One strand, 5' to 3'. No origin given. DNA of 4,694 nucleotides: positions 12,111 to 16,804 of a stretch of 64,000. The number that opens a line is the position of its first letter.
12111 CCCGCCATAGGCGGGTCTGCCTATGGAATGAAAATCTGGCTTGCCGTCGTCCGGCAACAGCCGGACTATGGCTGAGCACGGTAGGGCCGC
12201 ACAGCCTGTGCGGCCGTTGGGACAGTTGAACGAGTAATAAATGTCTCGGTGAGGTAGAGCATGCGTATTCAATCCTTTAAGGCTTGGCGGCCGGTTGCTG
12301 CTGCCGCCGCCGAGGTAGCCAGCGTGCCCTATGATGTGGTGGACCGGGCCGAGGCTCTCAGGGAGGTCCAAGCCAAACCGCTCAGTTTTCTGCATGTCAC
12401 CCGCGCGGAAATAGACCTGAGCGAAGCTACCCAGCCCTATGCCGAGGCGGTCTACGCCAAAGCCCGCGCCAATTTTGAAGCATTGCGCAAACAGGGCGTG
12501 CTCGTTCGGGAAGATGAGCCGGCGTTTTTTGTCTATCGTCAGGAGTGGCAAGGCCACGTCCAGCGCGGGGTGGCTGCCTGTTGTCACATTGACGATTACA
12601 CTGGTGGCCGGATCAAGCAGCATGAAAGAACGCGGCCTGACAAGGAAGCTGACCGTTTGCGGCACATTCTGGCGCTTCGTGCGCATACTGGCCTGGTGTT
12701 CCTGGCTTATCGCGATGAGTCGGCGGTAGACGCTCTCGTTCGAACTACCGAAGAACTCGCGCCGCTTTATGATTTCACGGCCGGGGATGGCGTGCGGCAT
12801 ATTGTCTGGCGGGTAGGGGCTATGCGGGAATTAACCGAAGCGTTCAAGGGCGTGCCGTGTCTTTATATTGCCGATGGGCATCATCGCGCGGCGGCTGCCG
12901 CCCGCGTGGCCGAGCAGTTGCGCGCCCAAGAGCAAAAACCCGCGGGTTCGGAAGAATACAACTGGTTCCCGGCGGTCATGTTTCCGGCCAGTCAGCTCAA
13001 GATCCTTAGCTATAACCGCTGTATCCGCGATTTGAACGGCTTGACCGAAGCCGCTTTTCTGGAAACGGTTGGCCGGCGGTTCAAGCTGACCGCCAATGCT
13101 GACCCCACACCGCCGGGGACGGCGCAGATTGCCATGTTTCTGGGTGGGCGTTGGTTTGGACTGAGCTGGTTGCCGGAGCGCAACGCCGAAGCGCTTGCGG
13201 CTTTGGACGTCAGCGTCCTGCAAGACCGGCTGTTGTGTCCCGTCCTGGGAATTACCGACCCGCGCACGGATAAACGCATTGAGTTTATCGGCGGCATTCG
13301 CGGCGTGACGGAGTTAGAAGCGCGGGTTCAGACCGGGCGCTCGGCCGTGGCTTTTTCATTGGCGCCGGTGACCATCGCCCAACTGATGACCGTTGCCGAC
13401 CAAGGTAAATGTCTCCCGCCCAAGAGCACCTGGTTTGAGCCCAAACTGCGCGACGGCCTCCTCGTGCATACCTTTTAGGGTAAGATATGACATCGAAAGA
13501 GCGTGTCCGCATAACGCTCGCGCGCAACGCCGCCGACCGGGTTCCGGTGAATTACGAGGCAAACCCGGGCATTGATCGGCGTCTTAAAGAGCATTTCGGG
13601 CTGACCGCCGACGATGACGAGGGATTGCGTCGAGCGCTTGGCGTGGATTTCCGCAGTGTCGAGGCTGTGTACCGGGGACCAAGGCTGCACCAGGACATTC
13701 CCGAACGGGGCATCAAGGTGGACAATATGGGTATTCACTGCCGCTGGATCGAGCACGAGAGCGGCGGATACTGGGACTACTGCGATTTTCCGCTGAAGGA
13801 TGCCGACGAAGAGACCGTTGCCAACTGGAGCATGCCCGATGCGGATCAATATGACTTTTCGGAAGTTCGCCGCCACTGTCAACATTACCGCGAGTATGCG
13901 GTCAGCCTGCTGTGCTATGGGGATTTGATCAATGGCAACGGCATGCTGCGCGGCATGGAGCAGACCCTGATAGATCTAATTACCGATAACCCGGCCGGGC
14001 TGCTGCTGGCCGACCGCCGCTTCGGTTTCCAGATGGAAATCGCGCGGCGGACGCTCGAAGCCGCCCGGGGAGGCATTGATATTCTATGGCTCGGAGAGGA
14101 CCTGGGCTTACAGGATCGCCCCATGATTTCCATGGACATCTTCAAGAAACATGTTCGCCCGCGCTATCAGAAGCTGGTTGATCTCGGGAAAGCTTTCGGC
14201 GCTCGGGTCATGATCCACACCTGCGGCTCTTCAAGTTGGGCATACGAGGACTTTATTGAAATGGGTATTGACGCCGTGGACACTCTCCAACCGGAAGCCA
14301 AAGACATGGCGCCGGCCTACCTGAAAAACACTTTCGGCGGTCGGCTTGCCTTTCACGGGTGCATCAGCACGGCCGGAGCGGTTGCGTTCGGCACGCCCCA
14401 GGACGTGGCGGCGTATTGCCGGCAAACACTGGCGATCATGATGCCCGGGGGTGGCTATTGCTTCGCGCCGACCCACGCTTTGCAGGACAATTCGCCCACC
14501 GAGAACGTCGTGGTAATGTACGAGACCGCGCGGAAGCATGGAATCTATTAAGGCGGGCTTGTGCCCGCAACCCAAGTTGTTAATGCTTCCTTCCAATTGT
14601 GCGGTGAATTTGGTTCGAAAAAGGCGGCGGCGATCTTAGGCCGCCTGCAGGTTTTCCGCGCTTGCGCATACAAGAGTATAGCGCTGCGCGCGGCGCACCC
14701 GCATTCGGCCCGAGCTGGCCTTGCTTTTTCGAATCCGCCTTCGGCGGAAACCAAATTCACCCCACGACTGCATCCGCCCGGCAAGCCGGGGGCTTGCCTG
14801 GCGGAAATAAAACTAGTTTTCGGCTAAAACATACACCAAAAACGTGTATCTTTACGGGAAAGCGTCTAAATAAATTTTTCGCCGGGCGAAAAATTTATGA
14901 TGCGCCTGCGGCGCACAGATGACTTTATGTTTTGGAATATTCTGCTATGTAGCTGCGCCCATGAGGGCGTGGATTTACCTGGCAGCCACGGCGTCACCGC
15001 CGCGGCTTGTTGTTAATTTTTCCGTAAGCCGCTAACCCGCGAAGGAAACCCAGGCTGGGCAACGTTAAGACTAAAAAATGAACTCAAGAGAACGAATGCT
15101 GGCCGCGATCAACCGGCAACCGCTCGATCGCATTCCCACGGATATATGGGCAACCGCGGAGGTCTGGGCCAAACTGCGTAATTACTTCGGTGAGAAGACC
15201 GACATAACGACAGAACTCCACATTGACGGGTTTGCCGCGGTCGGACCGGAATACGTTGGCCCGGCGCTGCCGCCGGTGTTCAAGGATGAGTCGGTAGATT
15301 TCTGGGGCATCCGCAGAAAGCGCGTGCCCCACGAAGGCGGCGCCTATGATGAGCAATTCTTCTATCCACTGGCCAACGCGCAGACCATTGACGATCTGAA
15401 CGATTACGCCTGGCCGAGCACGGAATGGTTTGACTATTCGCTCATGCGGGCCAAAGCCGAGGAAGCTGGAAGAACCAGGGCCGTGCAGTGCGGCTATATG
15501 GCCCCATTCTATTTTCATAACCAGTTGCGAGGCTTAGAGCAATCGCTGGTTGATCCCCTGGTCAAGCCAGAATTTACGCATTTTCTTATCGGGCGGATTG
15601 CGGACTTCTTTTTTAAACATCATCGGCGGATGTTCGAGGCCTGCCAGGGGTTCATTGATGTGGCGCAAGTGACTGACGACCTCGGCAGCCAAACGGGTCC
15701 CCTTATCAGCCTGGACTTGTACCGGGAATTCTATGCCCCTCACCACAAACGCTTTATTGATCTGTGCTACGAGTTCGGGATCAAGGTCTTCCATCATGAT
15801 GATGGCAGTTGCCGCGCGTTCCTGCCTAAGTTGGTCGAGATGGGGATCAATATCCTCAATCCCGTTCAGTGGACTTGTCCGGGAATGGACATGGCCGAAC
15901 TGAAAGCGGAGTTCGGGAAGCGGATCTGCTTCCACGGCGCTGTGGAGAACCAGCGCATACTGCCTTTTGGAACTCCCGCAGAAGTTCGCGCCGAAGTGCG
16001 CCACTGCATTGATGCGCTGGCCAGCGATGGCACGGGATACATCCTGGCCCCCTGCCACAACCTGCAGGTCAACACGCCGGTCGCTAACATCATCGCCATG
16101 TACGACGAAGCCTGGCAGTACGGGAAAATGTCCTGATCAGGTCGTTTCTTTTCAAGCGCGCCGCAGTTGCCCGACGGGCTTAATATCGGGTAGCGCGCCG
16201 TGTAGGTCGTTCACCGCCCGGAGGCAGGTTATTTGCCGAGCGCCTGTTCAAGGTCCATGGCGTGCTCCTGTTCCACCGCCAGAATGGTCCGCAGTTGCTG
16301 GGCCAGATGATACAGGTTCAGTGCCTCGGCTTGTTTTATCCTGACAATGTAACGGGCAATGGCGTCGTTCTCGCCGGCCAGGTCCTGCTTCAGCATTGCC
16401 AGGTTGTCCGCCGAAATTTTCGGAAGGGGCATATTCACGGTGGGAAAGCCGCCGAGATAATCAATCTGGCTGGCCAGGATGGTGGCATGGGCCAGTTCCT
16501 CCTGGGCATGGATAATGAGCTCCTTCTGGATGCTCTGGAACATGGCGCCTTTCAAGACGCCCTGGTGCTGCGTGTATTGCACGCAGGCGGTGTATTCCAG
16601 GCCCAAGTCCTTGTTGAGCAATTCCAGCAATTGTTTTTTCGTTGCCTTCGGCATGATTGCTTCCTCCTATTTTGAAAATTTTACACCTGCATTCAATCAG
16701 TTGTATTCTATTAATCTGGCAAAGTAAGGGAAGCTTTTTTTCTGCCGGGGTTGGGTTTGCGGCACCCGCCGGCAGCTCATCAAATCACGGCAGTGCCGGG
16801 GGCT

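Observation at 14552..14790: ~250-bp element beginning with a terminator-like hairpin directly at the 3' end of two unrelated genes (family F, two inverted copies)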

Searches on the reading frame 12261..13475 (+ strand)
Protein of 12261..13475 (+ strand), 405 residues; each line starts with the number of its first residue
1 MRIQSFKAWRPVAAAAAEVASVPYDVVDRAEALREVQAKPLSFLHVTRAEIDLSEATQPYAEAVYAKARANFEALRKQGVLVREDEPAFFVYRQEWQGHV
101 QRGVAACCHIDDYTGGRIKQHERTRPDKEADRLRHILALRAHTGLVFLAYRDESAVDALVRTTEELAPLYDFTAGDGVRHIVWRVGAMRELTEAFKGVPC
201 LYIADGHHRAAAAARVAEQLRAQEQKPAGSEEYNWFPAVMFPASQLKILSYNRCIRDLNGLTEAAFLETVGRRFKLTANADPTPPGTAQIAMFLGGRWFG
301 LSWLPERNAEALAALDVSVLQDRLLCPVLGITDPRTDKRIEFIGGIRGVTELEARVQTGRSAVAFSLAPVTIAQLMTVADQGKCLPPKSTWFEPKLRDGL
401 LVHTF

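Call 46: search_protein_families(library=pfam, proteins=[window:12261-13475:+], max_evalue=0.001)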
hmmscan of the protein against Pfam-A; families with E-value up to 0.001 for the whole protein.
window:12261-13475:+ (405 aa): 1 family
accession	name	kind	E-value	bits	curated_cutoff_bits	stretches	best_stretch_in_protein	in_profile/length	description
PF06245.16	DUF1015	-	2.3e-97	326.3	25.8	1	3-318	1-325/325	Protein of unknown function (DUF1015)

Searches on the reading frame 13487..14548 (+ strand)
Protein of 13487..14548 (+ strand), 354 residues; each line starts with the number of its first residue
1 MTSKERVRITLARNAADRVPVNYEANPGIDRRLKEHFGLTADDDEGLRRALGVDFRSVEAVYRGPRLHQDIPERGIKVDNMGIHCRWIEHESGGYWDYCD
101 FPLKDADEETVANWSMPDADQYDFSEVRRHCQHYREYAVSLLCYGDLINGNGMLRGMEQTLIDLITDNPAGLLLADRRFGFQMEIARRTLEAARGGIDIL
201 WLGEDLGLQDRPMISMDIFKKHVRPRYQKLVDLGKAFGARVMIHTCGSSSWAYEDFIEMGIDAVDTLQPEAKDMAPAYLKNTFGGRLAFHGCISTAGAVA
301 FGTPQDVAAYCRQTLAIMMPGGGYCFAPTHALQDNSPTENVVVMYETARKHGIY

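Call 31: find_homologous_proteins(query=window:13487-14548:+, max_evalue=1e-40)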
Query window:13487-14548:+ (354 aa): 4312 proteins with E <= 1e-40 among 8000 candidates; the best 120 are listed.
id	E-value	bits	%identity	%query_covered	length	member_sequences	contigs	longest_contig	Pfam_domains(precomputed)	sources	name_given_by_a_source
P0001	1.4e-202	691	82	100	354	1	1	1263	PF01208.24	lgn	-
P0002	1.7e-202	690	92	91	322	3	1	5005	-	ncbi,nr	ncbi:MAG: hypothetical protein HYV36_09130, partial [Lentisphaerae bacterium]|nr:hypothetical protei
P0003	7.9e-202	688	82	100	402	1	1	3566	PF01208.24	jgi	jgi:uroporphyrinogen decarboxylase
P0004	1.5e-199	681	81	100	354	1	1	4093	PF01208.24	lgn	-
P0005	9.9e-199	678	80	100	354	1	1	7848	PF01208.24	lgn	-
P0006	5.8e-198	675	81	100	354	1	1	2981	PF01208.24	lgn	-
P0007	5.7e-196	669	79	100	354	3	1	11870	PF01208.24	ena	-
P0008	2.6e-194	663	79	100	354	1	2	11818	PF01208.24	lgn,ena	-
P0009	4.8e-194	662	79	100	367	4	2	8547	PF01208.24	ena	-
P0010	1.1e-193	661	79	100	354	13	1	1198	PF01208.24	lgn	-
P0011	2.3e-193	660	79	100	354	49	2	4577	PF01208.24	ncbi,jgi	jgi:uroporphyrinogen decarboxylase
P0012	2.6e-193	660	78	100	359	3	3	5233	PF01208.24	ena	-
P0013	1.1e-192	658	78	100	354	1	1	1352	PF01208.24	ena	-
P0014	1.3e-192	658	78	100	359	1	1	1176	PF01208.24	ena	-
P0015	3.0e-192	657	80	100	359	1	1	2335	PF01208.24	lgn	-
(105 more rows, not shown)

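Call 32: find_encoding_contigs(protein=P0002, flank=3000, max_places=3)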
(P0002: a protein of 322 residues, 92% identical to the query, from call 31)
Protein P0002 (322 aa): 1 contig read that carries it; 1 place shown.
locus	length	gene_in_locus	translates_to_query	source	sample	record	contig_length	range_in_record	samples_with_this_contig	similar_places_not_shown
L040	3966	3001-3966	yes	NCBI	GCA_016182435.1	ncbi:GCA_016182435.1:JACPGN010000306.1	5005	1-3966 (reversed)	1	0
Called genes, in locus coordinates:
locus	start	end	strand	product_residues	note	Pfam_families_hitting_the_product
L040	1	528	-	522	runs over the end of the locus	PF00133:tRNA-synt_1, PF09334:tRNA-synt_1g, PF13603:tRNA-synt_1_2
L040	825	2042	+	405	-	PF06245:DUF1015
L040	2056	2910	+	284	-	PF04951:Peptidase_M55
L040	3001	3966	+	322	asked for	?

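Call 33: find_encoding_contigs(protein=P0005, flank=3000, max_places=3)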
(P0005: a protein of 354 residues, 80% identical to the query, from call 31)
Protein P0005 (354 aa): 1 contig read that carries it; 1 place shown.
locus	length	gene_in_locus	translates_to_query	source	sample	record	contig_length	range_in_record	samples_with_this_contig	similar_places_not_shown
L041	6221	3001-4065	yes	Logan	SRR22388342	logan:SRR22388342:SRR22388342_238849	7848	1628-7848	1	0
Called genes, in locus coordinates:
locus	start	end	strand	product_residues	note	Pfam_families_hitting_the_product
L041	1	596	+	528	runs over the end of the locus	PF03023:MurJ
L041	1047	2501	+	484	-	PF01541:GIY-YIG (weak), PF27096:UvrC_M, PF02151:UVR (weak), PF08459:UvrC_RNaseH_dom, PF12826:HHH_2 (faint), PF14520:HHH_5 (weak)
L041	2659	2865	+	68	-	-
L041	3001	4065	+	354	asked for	PF01208:URO-D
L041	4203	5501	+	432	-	PF00330:Aconitase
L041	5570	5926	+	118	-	PF05635:23S_rRNA_IVP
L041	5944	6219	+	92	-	?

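Call 34: find_encoding_contigs(protein=P0007, flank=3000, max_places=3)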
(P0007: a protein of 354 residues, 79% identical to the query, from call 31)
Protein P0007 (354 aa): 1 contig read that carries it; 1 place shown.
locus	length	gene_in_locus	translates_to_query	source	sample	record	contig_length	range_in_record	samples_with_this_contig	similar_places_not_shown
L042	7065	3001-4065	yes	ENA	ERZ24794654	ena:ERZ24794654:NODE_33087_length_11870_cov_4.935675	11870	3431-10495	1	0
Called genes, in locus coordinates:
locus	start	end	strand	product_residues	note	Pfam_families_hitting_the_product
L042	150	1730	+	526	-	-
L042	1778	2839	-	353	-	PF03786:UxuA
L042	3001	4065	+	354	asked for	PF01208:URO-D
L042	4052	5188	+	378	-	PF01408:GFO_IDH_MocA, PF21252:Glyco_hydro_109_C (faint)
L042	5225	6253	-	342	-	PF13378:MR_MLE_C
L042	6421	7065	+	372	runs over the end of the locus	PF01208:URO-D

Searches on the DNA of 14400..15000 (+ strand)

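Call 9: search_rna_families(source=window, start=14400, end=15000, threshold=evalue, max_evalue=10, show_alignments=2)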
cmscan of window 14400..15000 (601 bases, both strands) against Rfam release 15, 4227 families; matches with E-value up to 10: 4.
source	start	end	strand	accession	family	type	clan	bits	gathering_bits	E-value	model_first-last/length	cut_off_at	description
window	14795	14888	+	RF00376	HIV_GSL3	Cis-reg;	-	17.2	42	3.1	1-84/84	no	HIV gag stem loop 3 (GSL3)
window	14780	14916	-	RF01828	SprD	Gene; sRNA;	-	14.9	100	1.5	1-142/142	no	Small pathogenicity island RNA D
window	14892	14914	+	RF01687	Acido-Lenti-1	Gene; sRNA;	-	14.7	37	0.98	23-45/46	no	Acido-Lenti-1 RNA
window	14827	14944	+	RF02672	SprX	Gene; sRNA;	-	12.6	80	4.4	1-151/151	no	Small pathogenicity island RNA X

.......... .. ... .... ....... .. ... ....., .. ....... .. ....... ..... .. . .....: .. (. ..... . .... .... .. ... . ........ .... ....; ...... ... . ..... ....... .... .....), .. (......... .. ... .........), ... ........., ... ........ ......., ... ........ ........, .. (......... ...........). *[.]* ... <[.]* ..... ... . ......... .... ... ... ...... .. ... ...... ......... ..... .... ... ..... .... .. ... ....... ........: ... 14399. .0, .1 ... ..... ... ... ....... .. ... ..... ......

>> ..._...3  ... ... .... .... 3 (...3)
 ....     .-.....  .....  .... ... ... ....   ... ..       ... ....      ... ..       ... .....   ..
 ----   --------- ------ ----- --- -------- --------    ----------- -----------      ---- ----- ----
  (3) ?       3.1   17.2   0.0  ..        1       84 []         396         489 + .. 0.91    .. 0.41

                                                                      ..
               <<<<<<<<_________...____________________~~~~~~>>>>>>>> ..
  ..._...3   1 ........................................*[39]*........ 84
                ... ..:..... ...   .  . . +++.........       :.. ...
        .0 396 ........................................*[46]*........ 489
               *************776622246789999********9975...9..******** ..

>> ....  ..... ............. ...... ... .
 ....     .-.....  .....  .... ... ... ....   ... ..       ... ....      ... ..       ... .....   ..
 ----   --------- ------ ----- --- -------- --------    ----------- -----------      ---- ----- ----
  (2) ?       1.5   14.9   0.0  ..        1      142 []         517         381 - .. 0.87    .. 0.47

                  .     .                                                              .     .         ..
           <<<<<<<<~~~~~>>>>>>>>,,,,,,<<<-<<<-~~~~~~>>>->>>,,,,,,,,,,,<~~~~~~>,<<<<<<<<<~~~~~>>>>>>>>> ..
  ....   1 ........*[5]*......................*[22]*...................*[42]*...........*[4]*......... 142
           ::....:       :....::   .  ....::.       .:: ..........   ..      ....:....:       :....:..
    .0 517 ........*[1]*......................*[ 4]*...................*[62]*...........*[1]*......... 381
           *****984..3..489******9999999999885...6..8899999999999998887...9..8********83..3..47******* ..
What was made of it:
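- On Any Rfam 15 RNA family: Region 14400-15000 at E<=10: four weak hits (12.6-17.2 bits, far below their gathering scores of 37-100), all 3' of the rod and none over H, the spacer or the rod (call 9).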

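Call 42: search_dna_similar(query=window:14548-14880:+, collection=plasmids, mode=distant, max_evalue=0.001, max_rows=10)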
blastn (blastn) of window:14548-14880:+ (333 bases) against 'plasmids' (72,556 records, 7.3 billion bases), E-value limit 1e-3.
No match.

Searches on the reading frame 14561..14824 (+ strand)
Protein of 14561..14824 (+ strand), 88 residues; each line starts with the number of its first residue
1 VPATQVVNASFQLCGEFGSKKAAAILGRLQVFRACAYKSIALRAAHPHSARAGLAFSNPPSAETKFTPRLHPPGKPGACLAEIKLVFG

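Call 65: find_homologous_proteins(query=window:14561-14824:+, max_evalue=0.001)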
Query window:14561-14824:+ (88 aa): 7 proteins with E <= 0.001 among 13 candidates.
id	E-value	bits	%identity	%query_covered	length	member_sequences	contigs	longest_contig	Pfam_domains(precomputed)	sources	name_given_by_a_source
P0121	4.1e-19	86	67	78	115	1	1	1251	-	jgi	jgi:hypothetical protein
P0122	4.2e-15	73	61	80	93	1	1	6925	-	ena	-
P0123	1.8e-12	65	64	67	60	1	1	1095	-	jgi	jgi:hypothetical protein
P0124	1.7e-8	52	60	66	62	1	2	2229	-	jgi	jgi:hypothetical protein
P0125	3.1e-8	51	67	55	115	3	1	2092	-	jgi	jgi:hypothetical protein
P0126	5.9e-8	51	78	41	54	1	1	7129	-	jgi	-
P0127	1.9e-7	49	49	77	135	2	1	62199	-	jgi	-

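Call 66: find_encoding_contigs(protein=P0127, flank=4000, max_places=2)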
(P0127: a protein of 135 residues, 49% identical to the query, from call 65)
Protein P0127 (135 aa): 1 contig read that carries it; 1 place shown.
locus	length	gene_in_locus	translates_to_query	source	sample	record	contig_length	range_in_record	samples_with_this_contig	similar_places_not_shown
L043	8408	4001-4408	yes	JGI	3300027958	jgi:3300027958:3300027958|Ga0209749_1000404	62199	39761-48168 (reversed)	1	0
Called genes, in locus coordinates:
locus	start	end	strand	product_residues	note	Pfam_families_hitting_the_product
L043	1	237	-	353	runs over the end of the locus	PF05343:Peptidase_M42, PF01546:Peptidase_M20 (weak)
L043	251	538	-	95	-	PF02823:ATP-synt_DE_N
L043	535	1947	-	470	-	PF02874:ATP-synt_ab_N, PF00006:ATP-synt_ab, PF22919:ATP-synt_VA_C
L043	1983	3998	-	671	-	PF02522:Antibiotic_NAT, PF04734:Ceramidase_alk (weak)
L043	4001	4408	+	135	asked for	-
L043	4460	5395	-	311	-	PF00231:ATP-synt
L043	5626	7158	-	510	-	PF02874:ATP-synt_ab_N, PF00006:ATP-synt_ab, PF00306:ATP-synt_ab_C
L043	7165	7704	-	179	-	PF00213:OSCP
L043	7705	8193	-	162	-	PF00430:ATP-synt_B, PF05823:Gp-FAR-1 (faint)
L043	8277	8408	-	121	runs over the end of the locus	PF00137:ATP-synt_C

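Call 67: find_encoding_contigs(protein=P0122, flank=4000, max_places=2)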
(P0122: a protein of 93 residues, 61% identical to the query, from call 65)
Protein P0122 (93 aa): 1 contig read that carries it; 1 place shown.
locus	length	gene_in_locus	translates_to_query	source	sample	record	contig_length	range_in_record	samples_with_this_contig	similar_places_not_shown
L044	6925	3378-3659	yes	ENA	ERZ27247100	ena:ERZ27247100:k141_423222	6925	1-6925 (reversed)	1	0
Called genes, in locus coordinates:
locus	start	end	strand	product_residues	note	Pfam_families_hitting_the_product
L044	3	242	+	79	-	?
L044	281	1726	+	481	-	PF13229:Beta_helix (weak)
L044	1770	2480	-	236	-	PF01871:AMMECR1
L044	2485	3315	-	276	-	PF01694:Rhomboid, PF20216:DUF6576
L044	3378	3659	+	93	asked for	-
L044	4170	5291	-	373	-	PF04055:Radical_SAM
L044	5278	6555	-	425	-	PF13439:Glyco_transf_4 (weak), PF00534:Glycos_transf_1, PF13692:Glyco_trans_1_4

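Call 68: find_encoding_contigs(protein=P0126, flank=4000, max_places=2)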
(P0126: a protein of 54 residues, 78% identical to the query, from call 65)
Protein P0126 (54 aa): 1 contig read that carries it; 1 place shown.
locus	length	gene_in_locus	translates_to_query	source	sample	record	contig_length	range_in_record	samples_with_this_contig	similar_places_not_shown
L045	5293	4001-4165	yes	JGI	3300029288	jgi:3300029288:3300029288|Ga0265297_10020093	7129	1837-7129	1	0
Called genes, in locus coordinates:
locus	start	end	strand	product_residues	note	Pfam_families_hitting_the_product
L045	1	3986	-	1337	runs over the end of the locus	PF02838:Glyco_hydro_20b (faint)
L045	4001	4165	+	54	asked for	-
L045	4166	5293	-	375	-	?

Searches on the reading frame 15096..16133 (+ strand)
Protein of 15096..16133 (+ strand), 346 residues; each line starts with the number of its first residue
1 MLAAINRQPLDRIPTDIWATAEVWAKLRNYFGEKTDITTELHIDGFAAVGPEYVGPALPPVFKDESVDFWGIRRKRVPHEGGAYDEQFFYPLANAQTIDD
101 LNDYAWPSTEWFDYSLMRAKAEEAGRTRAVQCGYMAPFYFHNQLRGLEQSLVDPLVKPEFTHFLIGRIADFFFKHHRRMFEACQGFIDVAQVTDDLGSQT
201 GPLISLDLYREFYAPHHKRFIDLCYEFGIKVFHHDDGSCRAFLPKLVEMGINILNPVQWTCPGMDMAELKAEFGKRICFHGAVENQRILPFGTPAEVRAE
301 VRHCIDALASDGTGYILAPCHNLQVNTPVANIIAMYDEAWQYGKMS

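Call 46: search_protein_families(library=pfam, proteins=[window:15096-16133:+], max_evalue=0.001)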
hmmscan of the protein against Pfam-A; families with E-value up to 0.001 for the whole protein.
window:15096-16133:+ (346 aa): 1 family
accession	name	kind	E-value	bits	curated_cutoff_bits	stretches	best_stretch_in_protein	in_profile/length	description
PF01208.23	URO-D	-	1.2e-22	80.8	23.9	1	121-339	130-343/346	Uroporphyrinogen decarboxylase (URO-D)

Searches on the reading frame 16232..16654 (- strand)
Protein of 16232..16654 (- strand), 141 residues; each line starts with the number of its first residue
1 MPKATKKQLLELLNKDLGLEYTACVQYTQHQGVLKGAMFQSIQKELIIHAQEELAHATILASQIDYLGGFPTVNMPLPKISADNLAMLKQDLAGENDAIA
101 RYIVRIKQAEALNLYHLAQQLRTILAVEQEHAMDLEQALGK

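Call 46: search_protein_families(library=pfam, proteins=[window:16232-16654:-], max_evalue=0.001)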
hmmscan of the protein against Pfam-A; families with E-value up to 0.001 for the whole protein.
window:16232-16654:- (141 aa): 1 family
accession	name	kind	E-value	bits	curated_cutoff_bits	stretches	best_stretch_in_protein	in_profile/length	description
PF00210.30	Ferritin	-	1.6e-18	67.4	24.5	1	11-141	2-138/142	Ferritin-like domain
